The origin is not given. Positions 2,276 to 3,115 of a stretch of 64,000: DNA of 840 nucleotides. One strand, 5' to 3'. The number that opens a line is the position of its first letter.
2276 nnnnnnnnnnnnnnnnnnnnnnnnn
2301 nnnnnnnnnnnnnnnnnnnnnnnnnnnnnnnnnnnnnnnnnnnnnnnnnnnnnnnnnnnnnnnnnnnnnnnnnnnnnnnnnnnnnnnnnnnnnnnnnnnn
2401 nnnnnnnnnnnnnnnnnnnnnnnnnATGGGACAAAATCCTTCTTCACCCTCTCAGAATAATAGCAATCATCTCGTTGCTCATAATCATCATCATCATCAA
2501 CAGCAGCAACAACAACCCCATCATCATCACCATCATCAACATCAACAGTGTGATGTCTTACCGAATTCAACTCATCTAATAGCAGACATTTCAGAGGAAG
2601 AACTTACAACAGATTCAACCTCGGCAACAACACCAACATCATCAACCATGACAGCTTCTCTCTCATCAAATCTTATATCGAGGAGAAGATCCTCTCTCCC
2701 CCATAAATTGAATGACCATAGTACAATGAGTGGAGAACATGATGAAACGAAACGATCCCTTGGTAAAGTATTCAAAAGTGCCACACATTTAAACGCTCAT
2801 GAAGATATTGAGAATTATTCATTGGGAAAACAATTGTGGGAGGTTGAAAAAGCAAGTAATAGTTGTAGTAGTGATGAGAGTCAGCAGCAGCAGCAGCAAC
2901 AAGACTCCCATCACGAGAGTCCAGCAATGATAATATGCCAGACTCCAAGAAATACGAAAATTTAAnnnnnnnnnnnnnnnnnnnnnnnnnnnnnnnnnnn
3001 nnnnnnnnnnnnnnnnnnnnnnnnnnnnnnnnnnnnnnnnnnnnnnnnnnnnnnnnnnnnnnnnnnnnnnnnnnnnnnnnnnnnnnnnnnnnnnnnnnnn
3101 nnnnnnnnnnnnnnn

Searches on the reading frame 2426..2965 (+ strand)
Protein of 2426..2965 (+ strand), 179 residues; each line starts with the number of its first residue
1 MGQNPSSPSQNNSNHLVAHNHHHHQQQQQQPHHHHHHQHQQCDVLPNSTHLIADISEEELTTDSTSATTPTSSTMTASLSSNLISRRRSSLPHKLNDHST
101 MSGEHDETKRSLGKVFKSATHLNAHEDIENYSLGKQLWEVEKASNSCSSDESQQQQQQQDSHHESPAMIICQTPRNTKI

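Call 61: search_protein_families(library=pfam, alignment_id=A3, max_evalue=0.00001)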
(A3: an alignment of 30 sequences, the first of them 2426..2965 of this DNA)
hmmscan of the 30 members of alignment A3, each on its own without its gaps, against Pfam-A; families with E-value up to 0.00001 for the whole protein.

A. member 1, window:2426-2965:+ (179 aa): 0 families

B. families by the number of members that match (of 30 scanned): 29 families (the first 25 are shown)
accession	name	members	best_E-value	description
PF00107.32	ADH_zinc_N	2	3.4e-14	Zinc-binding dehydrogenase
PF25390.1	WD40_RLD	2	1.5e-13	RCC1-like domain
PF04100.18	Vps53_N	1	2.4e-93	Vps53, N-terminal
PF13475.11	DUF4116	1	7.2e-92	Domain of unknown function (DUF4116)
PF00664.28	ABC_membrane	1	7.3e-49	ABC transporter transmembrane region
PF17759.6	tRNA_synthFbeta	1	4.4e-47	Phenylalanyl tRNA synthetase beta chain CLM domain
PF00005.33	ABC_tran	1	1.9e-34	ABC transporter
PF18262.7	PhetRS_B1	1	2.6e-23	Phe-tRNA synthetase beta subunit B1 domain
PF03484.21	B5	1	2.8e-23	tRNA synthetase B5 domain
PF16884.10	ADH_N_2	1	2.5e-18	N-terminal domain of oxidoreductase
PF00069.31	Pkinase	1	1.6e-17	Protein kinase domain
PF24681.1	Kelch_KLHDC2_KLHL20_DRC7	1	5e-17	KLHDC2/KLHL20/DRC7 Kelch-repeats domain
PF00071.28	Ras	1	1.4e-16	Ras family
PF03807.23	F420_oxidored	1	1.9e-16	NADP oxidoreductase coenzyme F420-dependent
PF14771.11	DUF4476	1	9.1e-16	Domain of unknown function (DUF4476)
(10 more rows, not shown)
